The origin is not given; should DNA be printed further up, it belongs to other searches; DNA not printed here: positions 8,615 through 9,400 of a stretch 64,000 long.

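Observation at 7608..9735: Tandem array of four paralogous small proteins (N-terminal strand motif + C-terminal winged helix) with translationally coupled starts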

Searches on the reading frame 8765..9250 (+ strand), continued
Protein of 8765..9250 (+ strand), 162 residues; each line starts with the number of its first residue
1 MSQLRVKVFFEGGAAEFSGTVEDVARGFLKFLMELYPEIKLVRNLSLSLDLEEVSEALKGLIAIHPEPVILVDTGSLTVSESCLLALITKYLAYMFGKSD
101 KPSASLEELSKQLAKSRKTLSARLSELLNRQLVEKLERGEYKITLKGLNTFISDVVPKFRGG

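Call 60: predict_structure(alignment_id=A6)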
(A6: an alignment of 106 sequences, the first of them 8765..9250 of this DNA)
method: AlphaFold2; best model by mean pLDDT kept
length: 162 residues; sequences in the alignment: 106
mean_pLDDT: 92.5   pTM: 0.75
mean pLDDT of the five models: 92.5, 92.0, 90.0, 89.3, 89.1
residues with pLDDT >= 90: 132; 70-90: 20; 50-70: 10; < 50: 0
segments of 3 or more residues with pLDDT < 50: none
pLDDT, mean of each block of 10 residues (from residue 1): 90 95 92 84 69 93 93 95 98 94 98 97 98 96 97 94 63
secondary structure, 60 per line:
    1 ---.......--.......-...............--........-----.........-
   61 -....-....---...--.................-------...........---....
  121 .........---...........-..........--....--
elements in order: E4-10 E13-19 H21-35 H38-45 H51-58 E62-65 E67-70 H79-95 E103-105 H106-113 H117-129 E133-136 E140-143 H145-154 H157-160

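Call 74: search_protein_families(library=pfam, proteins=[P0061, P0089, P0065, P0012, P0146, L065:4816-5589:+, L065:1706-2104:+, L065:3264-4778:+, L017:4756-5472:-, P0124], max_evalue=0.1)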
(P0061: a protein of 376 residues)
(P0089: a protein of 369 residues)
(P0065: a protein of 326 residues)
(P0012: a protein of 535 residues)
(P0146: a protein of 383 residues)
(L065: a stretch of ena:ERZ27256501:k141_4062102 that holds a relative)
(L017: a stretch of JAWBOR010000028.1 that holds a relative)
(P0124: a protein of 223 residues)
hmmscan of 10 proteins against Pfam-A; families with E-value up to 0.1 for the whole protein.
P0061 (376 aa): 2 families
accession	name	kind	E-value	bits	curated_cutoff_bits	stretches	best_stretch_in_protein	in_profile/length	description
PF12802.13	MarR_2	-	0.037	14.6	27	0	302-342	19-60/61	MarR family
PF21607.2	FabD_helical_ins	-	0.092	13.4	27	0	212-243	17-48/80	[Acyl-carrier-protein] S-malonyltransferase, inserted helical domain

P0089 (369 aa): 0 families

P0065 (326 aa): 6 families
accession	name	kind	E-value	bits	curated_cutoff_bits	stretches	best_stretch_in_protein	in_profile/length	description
PF04343.18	DUF488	-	2.1e-26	93.4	22.2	1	197-315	2-120/121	Domain of unknown function DUF488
PF22751.1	DUF488-N3a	-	1.2e-08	35.7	27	1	259-319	54-117/118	Active DUF488-N3 subclade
PF22752.1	DUF488-N3i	-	0.00063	20.7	27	1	260-318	55-113/131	Inactive DUF488-N3 subclade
PF12802.13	MarR_2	-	0.0083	16.7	27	1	104-141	19-55/61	MarR family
PF05114.20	MbnB_TglH_ChrH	-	0.044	13.5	25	1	200-246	153-199/263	RiPP precursor modification enzyme MbnB/TglH/ChrH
PF01978.25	TrmB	-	0.065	13.5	25.6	0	103-141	19-57/68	Sugar-specific transcriptional regulator TrmB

P0012 (535 aa): 7 families
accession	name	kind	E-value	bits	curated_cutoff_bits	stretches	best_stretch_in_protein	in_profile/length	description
PF00069.31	Pkinase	-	1.5e-38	133.2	31.7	1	15-266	1-254/263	Protein kinase domain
PF07714.23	PK_Tyr_Ser-Thr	-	1.5e-24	87.2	23.1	1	16-213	2-204/258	Protein tyrosine and serine/threonine kinase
PF25213.1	HVO_A0261_N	-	2.2e-06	27.9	35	1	369-397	39-67/86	HVO_A0261 N-terminal domain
PF14338.12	Mrr_N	-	0.005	17.4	29.5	0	375-398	59-82/87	Mrr N-terminal domain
PF03109.22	ABC1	-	0.0051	16.4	22.9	1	84-166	144-221/244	ABC1 atypical kinase-like domain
PF05491.19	RuvB_C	-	0.013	15.9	24.7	0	479-518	29-68/72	RuvB C-terminal winged helix domain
PF22168.2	DIP2311-like_C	-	0.099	13.4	27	0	354-390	20-56/63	Transcriptional regulator DIP2311-like, C-terminal domain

P0146 (383 aa): 15 families
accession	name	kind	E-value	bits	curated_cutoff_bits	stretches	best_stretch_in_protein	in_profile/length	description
PF01978.25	TrmB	-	1.1e-07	32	25.6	1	72-118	17-62/68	Sugar-specific transcriptional regulator TrmB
PF12802.13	MarR_2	-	1e-05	26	27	1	72-109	13-52/61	MarR family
PF12840.13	HTH_20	-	7.1e-05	23.1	27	1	74-108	15-49/51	Helix-turn-helix domain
PF13412.12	HTH_24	-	0.00013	21.9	21.9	1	74-108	14-48/48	Winged helix-turn-helix DNA-binding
PF09339.16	HTH_IclR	-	0.0011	19.2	22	1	76-110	17-51/52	IclR helix-turn-helix domain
PF01022.26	HTH_5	-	0.0013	19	22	1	77-109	15-47/47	Bacterial regulatory protein, arsR family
PF13601.12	HTH_34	-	0.0026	18.3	27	0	76-108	13-45/80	Winged helix DNA-binding domain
PF25213.1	HVO_A0261_N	-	0.0047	17.2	35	1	71-116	18-63/86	HVO_A0261 N-terminal domain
PF13463.12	HTH_27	-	0.0094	16.6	22.2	1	74-113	13-54/68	Winged helix DNA-binding domain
PF01381.28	HTH_3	-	0.011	16.2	23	1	74-95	6-27/55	Helix-turn-helix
PF14947.12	HTH_45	-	0.011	16.1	25.5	1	70-127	12-68/77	Winged helix-turn-helix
PF22511.2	PBP2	-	0.016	15.4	27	0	98-118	39-59/63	PolB1 Binding Protein 2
PF01047.28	MarR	-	0.027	14.8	24.6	1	76-109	16-49/59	MarR family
PF03965.22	Penicillinase_R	-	0.045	14.5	22.6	0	81-119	25-63/115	Penicillinase repressor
PF21984.2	DnaD_N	-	0.07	13.8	27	0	79-113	37-71/101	DnaD N-terminal domain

L065:4816-5589:+ (258 aa): 0 families

L065:1706-2104:+ (133 aa): 0 families

L065:3264-4778:+ (505 aa): 4 families
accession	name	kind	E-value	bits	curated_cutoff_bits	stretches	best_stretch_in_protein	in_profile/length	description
PF04851.21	ResIII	-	6.5e-20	72.1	22.5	1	203-327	2-164/164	Type III restriction enzyme, res subunit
PF16203.11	ERCC3_RAD25_C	-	3.8e-12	46.5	27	1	369-467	42-150/248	ERCC3/RAD25/XPB C-terminal helicase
PF00271.37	Helicase_C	-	1.4e-06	28.9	23.5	1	372-465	2-106/110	Helicase conserved C-terminal domain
PF00270.35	DEAD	-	0.00011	22.4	26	1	207-274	2-75/167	DEAD/DEAH box helicase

L017:4756-5472:- (238 aa): 1 family
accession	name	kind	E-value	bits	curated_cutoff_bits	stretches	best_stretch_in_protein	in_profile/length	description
PF23357.1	DUF7088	-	0.063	13.9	27.8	0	185-236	7-55/105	Domain of unknown function (DUF7088)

P0124 (223 aa): 12 families
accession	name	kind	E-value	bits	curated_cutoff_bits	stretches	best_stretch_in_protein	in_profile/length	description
PF13412.12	HTH_24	-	1.4e-05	25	21.9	1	161-197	12-48/48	Winged helix-turn-helix DNA-binding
PF01047.28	MarR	-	2.9e-05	24.3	24.6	1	161-200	12-51/59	MarR family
PF12802.13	MarR_2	-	0.00093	19.8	27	1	165-200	18-55/61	MarR family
PF01726.22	LexA_DNA_bind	-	0.0015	18.7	23.7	1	165-199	26-59/65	LexA DNA binding domain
PF01978.25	TrmB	-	0.0051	17.1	25.6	1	165-201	21-57/68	Sugar-specific transcriptional regulator TrmB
PF13545.12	HTH_Crp_2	-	0.0078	16.6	27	1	148-216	8-69/70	Crp-like helix-turn-helix domain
PF09339.16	HTH_IclR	-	0.0078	16.4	22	1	163-198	15-50/52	IclR helix-turn-helix domain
PF25213.1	HVO_A0261_N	-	0.019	15.3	35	1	166-210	24-67/86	HVO_A0261 N-terminal domain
PF13338.12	AbiEi_4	-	0.039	14.5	25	1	170-206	17-48/49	Transcriptional regulator, AbiEi antitoxin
PF22451.2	NirdL-like_HTH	-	0.049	13.7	27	1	170-197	20-47/47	Siroheme decarboxylase NirDL-like HTH domain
PF22943.2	HTH_68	-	0.05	13.7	27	0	167-182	18-33/45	Putative helix-turn-helix domain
PF14493.12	HTH_40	-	0.062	14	27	0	167-195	13-41/89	Helix-turn-helix domain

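Call 80: search_solved_structures(query=A6, max_evalue=0.1)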
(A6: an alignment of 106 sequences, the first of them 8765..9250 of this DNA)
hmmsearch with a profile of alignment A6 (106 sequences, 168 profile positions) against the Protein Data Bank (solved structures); distinct sequences matched with E-value up to 0.1: 62 (the best 60 are shown).
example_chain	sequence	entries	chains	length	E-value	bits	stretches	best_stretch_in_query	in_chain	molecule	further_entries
1ft9_A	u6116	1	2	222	4.1e-06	29.8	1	107-147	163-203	CARBON MONOXIDE OXIDATION SYSTEM TRANSCRIPTION REGULATOR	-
4o5v_A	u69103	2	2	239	7e-06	29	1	105-157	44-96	Iron-dependent transcription repressor related protein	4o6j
4rs8_A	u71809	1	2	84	1.5e-05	27.9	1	106-164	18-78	AspA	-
5k1y_C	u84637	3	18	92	2.5e-05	27.2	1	104-164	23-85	AspA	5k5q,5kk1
5k5o_A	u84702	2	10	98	2.9e-05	27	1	104-164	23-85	AspA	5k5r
1r22_A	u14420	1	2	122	0.00026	23.9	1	98-165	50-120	Transcriptional repressor smtB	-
6cmv_A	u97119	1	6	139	0.00036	23.4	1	104-141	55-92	Transcriptional regulator Lrs14-like protein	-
2d1h_A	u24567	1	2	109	0.00046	23.1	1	105-160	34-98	109aa long hypothetical transcriptional regulator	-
4k2e_A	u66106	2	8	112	0.00098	22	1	75-159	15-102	Transcriptional activator HlyU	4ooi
5eri_A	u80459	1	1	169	0.0014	21.6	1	95-149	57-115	MarR family transcriptional regulator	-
1uly_A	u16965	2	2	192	0.0015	21.4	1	97-140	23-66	hypothetical protein PH1932 | hypothetical transcription regulator protein, PH1932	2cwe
7fby_A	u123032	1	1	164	0.0018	21.2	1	104-139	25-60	Transcriptional regulatory protein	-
3tgn_A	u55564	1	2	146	0.0021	20.9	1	98-149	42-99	Adc operon repressor AdcR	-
9w4v_A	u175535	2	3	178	0.0021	20.9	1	104-139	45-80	Uncharacterized HTH-type transcriptional regulator PH0140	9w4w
5w1e_A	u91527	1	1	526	0.0024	20.8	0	79-143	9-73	Putative transcriptional regulator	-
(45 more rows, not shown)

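Call 87: fold_search(model_id=the predicted structure, library=pdb)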
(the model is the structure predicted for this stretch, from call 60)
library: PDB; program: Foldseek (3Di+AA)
matches with E <= 10: 1798; with E <= 0.001: 0
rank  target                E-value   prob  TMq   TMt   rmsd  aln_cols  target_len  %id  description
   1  7pza_A                2.3e-03  1.00  0.37  0.28  11.2       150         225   15  Structure of the Clr-cAMP-DNA complex (released 2022-11-02)
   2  3h3u_A                2.6e-03  0.99  0.33  0.26  11.7       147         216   20  Crystal structure of CRP (cAMP receptor Protein) from Mycobacterium tuberculosis (released 2010-02-02)
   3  7pzb_A                3.6e-03  0.99  0.36  0.26  12.0       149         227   16  Structure of the Clr-cAMP-DNA complex (released 2022-11-02)
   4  2fxa_A                4.0e-03  1.00  0.36  0.37  13.4       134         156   16  Structure of the Protease Production Regulatory Protein hpr from Bacillus subtilis. (released 2006-03-14)
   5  5aiq_A                4.5e-03  1.00  0.30  0.36  10.3        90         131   20  Crystal structure of ligand-free NadR (released 2016-03-02)
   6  3mzh_A                4.5e-03  0.99  0.36  0.27  10.5       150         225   19  Crystal structure of cAMP receptor protein from mycobacterium tuberculosis in complex with cAMP and its DNA binding el (released 2011-06-08)
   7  6pco_B                4.8e-03  1.00  0.38  0.45   8.9       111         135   16  Mechanism for regulation of DNA binding of Bordetella bronchiseptica BpsR by 6-hydroxynicotinic acid (released 2019-11-06)
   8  2hkx_A                5.1e-03  0.96  0.33  0.26  14.2       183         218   16  Structure of CooA mutant (N127L/S128L) from Carboxydothermus hydrogenoformans (released 2007-03-06)
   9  2quf_A                5.1e-03  0.93  0.29  0.23  10.3       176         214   12  Crystal Structure of Transcription Factor AXXA-PF0095 from Pyrococcus furiosus (released 2008-08-05)
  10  7kym_B                5.4e-03  1.00  0.39  0.44  12.8       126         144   11  Crystal structure of the MarR family transcriptional regulator from Bradyrhizobium japonicum (released 2021-12-15)
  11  4fx4_A                5.4e-03  1.00  0.39  0.47  14.6       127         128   20  Crystal structure of M. tuberculosis transcriptional regulator MOSR (Rv1049) in compex with DNA (released 2012-09-26)
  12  4o6j                  6.1e-03  1.00  0.34  0.26   2.3        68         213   28  Crystal sturucture of T. acidophilum IdeR (released 2014-05-21)
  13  6dt4_B                6.1e-03  0.95  0.27  0.23  12.1       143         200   13  1.8 Angstrom Resolution Crystal Structure of cAMP-Regulatory Protein from Yersinia pestis in Complex with cAMP (released 2018-06-27)
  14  4rs8_A                6.5e-03  1.00  0.40  0.74   2.8        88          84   23  Apo structure of novel pNOB8 plasmid centromere binding protein (released 2015-09-16)
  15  7kk0                  6.5e-03  1.00  0.34  0.40  13.5       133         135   17  Crystal structure of the MarR family transcriptional regulator from Variovorax paradoxus bound to Catechol (released 2021-12-01)
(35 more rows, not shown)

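Call 91: search_protein_families(library=ncbifam, proteins=[L017:8870-10345:+, L017:7776-8870:+, L037:10732-12192:+, L037:9659-10732:+], max_evalue=0.01)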
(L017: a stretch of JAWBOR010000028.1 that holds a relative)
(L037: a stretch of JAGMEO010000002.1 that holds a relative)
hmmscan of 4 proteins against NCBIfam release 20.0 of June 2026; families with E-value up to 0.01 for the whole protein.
L017:8870-10345:+ (492 aa): 11 families
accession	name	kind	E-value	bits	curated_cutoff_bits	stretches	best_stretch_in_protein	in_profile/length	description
NF053655.1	CedD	equivalog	3.4e-11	42.5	600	1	140-439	199-497/527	DNA-translocating ATPase CedD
NF042943.1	HerA_antiphage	equivalog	3.7e-10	39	800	2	362-471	432-551/566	anti-phage-associated helicase HerA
NF040937.1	HerA_Thermprot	equivalog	9.9e-09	34.1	800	1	154-478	135-470/487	DNA double-strand break repair helicase HerA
NF040819.1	helicase_HerA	equivalog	1.4e-08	33.8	970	2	146-210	142-207/561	DNA double-strand break repair helicase HerA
NF045975.1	VirB4_plasma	equivalog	4.1e-05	21.5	590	1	164-208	519-563/894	Mbov_0397 family ICE element conjugal transfer ATPase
NF045971.1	conju_CD1110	equivalog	6.7e-05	21.3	325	1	149-209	404-465/752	VirB4-like conjugal transfer ATPase, CD1110 family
TIGR02746.1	TraC-F-type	equivalog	0.00049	18.1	567.05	1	162-217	431-487/800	type IV secretion system protein TraC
NF052589.1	ArlH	equivalog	0.003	17.3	215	1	160-194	20-54/229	archaellum protein ArlH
NF047389.1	ATPase_Sll1717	subfamily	0.005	16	75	1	158-282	27-138/454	P-loop ATPase, Sll1717 family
NF041136.1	MrpORP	equivalog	0.0065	15.8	450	0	159-198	5-46/365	iron-sulfur cluster carrier protein MrpORP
TIGR01969.1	minD_arch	subfamily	0.0084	15.3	201.75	0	163-208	4-49/251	cell division ATPase MinD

L017:7776-8870:+ (365 aa): 0 families

L037:10732-12192:+ (487 aa): 5 families
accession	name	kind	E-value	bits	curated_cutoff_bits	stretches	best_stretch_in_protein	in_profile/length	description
NF042943.1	HerA_antiphage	equivalog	6.7e-13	48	800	2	133-200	130-199/566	anti-phage-associated helicase HerA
NF053655.1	CedD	equivalog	7.6e-12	44.7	600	1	139-439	200-502/527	DNA-translocating ATPase CedD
NF040937.1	HerA_Thermprot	equivalog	8.3e-06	24.5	800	1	105-200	90-182/487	DNA double-strand break repair helicase HerA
NF045975.1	VirB4_plasma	equivalog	0.0013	16.5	590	1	162-204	519-561/894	Mbov_0397 family ICE element conjugal transfer ATPase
TIGR03743.1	SXT_TraD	subfamily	0.0078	14.7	366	0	148-193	166-210/636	conjugative transfer system coupling protein TraD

L037:9659-10732:+ (358 aa): 1 family
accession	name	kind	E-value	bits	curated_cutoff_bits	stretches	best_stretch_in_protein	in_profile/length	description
NF005267.0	PRK06770.1-3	subfamily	0.00072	19.6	168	1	155-180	108-133/170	hypothetical protein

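Call 92: search_protein_families(library=padloc, proteins=[L017:8870-10345:+, L017:7776-8870:+, L037:10732-12192:+, L037:9659-10732:+], max_evalue=0.001)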
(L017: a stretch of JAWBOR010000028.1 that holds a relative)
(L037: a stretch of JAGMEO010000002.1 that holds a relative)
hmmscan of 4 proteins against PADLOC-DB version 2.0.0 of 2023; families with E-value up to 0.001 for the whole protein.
L017:8870-10345:+ (492 aa): 11 families
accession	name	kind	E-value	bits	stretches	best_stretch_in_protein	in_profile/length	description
PDLC04140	mad8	-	1.1e-16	59.2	1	159-477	26-307/314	mads_8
PDLC04105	HerA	-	2.2e-14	51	1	311-486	363-552/576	-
PDLC04097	HerA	-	5.5e-13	46.4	1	381-476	505-599/618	-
PDLC04103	HerA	-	6e-13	46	2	342-485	416-572/579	-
PDLC02185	HerA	-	7e-11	39.5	1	363-471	445-563/585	-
PDLC04102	HerA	-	3.4e-09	33.6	1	365-473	506-623/654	-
PDLC04100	HerA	-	3.9e-09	33.7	1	363-471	439-557/580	-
PDLC01055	HerA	-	6.4e-08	29.8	1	164-205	161-204/532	Type III coevolved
PDLC04106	HerA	-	1.1e-07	28.8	1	381-486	541-645/667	-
PDLC04104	HerA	-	3.8e-06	23.9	1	318-486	172-353/379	-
PDLC04098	HerA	-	6.7e-06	22.9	1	382-475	560-652/686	-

L017:7776-8870:+ (365 aa): 0 families

L037:10732-12192:+ (487 aa): 7 families
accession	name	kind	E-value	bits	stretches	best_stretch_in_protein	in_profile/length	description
PDLC04140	mad8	-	3.3e-14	51.1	1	146-480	12-289/314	mads_8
PDLC02185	HerA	-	1.6e-11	41.7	2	135-200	139-207/585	-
PDLC04105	HerA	-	1.9e-11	41.3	2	312-479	371-550/576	-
PDLC04100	HerA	-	4.3e-11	40.2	1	137-200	141-206/580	-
PDLC04103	HerA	-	4.3e-11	39.9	2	292-471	371-563/579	-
PDLC04097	HerA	-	2.1e-08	31.3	1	377-482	506-610/618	-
PDLC04102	HerA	-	7e-08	29.3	1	358-468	504-623/654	-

L037:9659-10732:+ (358 aa): 0 families

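Call 99: find_related_loci(query=A5, collection=viral_contigs, flank=5000)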
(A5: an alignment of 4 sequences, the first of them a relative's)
Query A5 (170 aa) in viral_contigs; peptide patterns used: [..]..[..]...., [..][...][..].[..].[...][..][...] (x = any residue, [..] = any of these).
56 stretches matched a pattern, but none encodes a relative of the query by tblastn (E <= 1e-3).

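Call 103: search_protein_families(library=pfam, alignment_id=A3, max_evalue=0.001)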
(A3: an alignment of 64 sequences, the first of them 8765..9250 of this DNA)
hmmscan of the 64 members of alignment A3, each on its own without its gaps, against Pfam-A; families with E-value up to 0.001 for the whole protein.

A. member 1, window:8765-9250:+ (162 aa): 1 family
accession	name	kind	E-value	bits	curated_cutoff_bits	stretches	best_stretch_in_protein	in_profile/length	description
PF25213.1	HVO_A0261_N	-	0.00094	19.5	35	0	104-147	25-67/86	HVO_A0261 N-terminal domain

B. families by the number of members that match (of 64 scanned): 18 families
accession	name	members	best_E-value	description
PF25213.1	HVO_A0261_N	9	2.8e-05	HVO_A0261 N-terminal domain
PF12802.13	MarR_2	5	2.3e-05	MarR family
PF13545.12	HTH_Crp_2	5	3.7e-05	Crp-like helix-turn-helix domain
PF13338.12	AbiEi_4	5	8e-05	Transcriptional regulator, AbiEi antitoxin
PF25212.1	HVO_A0114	2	7.4e-06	HVO_A0114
PF13412.12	HTH_24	2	8.7e-06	Winged helix-turn-helix DNA-binding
PF09339.16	HTH_IclR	2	1.9e-05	IclR helix-turn-helix domain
PF01978.25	TrmB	2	0.00011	Sugar-specific transcriptional regulator TrmB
PF08220.18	HTH_DeoR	2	0.0003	DeoR-like helix-turn-helix domain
PF14338.12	Mrr_N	1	2.3e-05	Mrr N-terminal domain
PF13730.12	HTH_36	1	4.3e-05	Helix-turn-helix domain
PF12840.13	HTH_20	1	5.7e-05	Helix-turn-helix domain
PF14277.12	DUF4364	1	0.00024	Domain of unknown function (DUF4364)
PF05732.17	RepL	1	0.00043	Firmicute plasmid replication protein (RepL)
PF13601.12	HTH_34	1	0.00062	Winged helix DNA-binding domain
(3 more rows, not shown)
